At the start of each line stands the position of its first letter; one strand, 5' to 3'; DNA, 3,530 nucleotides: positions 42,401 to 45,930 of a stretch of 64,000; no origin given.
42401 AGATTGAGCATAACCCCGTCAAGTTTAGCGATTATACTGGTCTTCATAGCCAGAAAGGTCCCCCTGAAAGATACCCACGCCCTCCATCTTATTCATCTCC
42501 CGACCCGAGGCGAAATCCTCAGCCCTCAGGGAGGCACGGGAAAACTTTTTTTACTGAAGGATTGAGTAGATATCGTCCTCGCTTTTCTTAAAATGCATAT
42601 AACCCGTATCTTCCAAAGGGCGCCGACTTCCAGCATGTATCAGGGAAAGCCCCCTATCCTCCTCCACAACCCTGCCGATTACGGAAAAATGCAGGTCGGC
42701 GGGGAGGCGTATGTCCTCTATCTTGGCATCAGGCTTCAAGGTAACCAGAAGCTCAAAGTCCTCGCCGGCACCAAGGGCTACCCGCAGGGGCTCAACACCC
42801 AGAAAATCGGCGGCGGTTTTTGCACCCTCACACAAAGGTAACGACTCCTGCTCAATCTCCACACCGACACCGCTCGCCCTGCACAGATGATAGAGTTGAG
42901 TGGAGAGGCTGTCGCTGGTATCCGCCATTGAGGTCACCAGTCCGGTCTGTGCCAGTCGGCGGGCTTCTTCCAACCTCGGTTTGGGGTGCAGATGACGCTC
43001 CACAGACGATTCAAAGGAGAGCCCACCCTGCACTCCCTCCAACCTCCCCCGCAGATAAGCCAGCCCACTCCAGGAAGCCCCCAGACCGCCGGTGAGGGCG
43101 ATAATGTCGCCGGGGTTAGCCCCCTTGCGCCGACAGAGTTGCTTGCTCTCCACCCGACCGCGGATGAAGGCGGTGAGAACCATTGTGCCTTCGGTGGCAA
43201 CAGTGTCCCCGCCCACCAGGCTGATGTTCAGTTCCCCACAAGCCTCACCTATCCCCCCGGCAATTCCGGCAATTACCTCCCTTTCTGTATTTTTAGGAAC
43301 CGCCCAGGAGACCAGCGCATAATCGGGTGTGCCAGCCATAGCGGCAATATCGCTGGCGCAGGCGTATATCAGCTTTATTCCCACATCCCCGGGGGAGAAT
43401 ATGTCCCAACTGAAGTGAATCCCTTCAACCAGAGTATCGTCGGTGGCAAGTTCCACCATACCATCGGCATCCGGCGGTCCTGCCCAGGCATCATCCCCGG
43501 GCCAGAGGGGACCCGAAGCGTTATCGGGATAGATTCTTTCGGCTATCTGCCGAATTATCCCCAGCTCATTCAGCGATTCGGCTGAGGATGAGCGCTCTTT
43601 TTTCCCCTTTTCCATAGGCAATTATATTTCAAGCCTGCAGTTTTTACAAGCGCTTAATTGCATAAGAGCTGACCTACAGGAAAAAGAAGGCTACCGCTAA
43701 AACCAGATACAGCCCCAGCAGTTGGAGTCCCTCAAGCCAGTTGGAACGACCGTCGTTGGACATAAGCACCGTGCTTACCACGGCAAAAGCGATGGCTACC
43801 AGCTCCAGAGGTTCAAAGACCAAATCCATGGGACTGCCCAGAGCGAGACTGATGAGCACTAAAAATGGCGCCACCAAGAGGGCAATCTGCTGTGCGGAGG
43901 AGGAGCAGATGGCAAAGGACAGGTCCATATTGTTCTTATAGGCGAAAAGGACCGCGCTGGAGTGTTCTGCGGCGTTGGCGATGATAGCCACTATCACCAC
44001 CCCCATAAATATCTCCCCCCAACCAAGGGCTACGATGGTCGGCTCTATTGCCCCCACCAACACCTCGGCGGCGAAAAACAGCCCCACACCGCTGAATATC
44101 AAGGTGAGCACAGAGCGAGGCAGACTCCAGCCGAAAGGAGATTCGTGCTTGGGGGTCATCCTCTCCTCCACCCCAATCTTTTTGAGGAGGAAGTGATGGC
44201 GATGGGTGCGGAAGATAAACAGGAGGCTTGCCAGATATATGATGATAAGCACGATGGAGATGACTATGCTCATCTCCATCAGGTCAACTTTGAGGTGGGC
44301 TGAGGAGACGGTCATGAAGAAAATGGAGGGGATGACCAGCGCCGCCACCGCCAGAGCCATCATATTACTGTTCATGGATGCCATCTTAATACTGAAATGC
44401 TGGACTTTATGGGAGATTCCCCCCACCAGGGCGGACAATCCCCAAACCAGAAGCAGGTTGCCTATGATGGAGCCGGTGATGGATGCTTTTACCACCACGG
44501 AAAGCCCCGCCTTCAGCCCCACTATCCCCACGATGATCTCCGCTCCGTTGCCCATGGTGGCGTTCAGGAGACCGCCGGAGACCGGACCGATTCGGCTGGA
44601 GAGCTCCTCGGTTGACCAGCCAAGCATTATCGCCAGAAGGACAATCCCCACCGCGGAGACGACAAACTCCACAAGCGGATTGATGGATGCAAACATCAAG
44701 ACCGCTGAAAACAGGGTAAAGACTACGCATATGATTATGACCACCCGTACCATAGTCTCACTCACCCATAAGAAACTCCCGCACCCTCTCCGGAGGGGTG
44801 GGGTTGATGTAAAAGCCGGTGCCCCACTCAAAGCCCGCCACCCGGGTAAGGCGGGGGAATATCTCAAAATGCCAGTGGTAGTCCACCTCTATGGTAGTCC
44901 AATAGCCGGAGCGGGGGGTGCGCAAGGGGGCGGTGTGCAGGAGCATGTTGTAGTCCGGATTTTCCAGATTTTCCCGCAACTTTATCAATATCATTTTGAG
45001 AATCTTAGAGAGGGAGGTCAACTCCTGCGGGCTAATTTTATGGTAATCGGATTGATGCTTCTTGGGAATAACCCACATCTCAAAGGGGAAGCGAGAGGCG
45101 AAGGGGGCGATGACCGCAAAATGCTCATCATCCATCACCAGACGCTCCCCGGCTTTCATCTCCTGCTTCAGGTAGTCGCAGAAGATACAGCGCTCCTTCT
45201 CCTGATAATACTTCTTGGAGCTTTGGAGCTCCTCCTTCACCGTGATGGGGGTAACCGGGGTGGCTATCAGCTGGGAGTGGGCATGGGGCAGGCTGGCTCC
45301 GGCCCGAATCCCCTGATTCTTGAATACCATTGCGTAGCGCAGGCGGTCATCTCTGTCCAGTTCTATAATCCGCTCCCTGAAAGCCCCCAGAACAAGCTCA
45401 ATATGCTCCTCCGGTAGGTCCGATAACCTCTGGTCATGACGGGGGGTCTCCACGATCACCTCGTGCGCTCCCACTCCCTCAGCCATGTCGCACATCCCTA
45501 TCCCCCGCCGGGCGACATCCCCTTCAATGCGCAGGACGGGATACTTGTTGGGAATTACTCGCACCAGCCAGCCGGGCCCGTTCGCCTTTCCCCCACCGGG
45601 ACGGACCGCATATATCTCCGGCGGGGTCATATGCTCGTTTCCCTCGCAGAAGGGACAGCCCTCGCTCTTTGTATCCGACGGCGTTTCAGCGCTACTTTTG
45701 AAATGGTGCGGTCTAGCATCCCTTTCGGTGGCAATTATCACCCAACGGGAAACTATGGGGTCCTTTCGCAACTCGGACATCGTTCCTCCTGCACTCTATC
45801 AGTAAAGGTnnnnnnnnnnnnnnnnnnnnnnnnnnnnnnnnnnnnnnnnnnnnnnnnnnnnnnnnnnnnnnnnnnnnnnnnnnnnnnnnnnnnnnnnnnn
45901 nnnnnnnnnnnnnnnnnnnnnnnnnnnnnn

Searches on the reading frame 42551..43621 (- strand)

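Call 8: search_protein_families(library=pfam, proteins=[window:42551-43621:-], max_evalue=0.0001)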
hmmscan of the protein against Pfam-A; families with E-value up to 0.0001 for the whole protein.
window:42551-43621:- (356 aa): 2 families
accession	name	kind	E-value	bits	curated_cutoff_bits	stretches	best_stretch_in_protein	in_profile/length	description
PF00586.29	AIRS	-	5e-19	69.2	24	1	43-157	2-112/112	AIR synthase related protein, N-terminal domain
PF02769.27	AIRS_C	-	9.4e-12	45.8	23.1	1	170-323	2-150/156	AIR synthase related protein, C-terminal domain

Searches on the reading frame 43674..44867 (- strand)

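Call 8: search_protein_families(library=pfam, proteins=[window:43674-44867:-], max_evalue=0.0001)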
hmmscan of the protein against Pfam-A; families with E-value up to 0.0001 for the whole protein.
window:43674-44867:- (397 aa): 1 family
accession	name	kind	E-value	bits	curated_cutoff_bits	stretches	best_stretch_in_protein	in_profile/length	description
PF01699.29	Na_Ca_ex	-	3.4e-31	108.7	24.9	2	252-395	2-150/151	Sodium/calcium exchanger protein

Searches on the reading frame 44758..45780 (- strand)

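Call 8: search_protein_families(library=pfam, proteins=[window:44758-45780:-], max_evalue=0.0001)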
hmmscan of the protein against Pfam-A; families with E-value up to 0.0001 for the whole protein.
window:44758-45780:- (340 aa): 5 families
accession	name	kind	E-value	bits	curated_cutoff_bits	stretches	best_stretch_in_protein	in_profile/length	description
PF02744.22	GalP_UDP_tr_C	-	3.3e-15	56.6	29.2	1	185-307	2-119/165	Galactose-1-phosphate uridyl transferase, C-terminal domain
PF16268.10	DUF4921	-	1.1e-13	51.4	28.5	1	143-336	217-392/425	Domain of unknown function (DUF4921)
PF01087.27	GalP_UDP_transf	-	3.3e-12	47.6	22.1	1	3-178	13-184/184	Galactose-1-phosphate uridyl transferase, N-terminal domain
PF16285.10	DUF4931_N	-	3.5e-08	34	24.1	1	107-172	54-119/124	Domain of unknown function (DUF4931) N-terminal domain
PF01230.28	HIT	-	4.9e-07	30.7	21.5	0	212-280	6-74/98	HIT domain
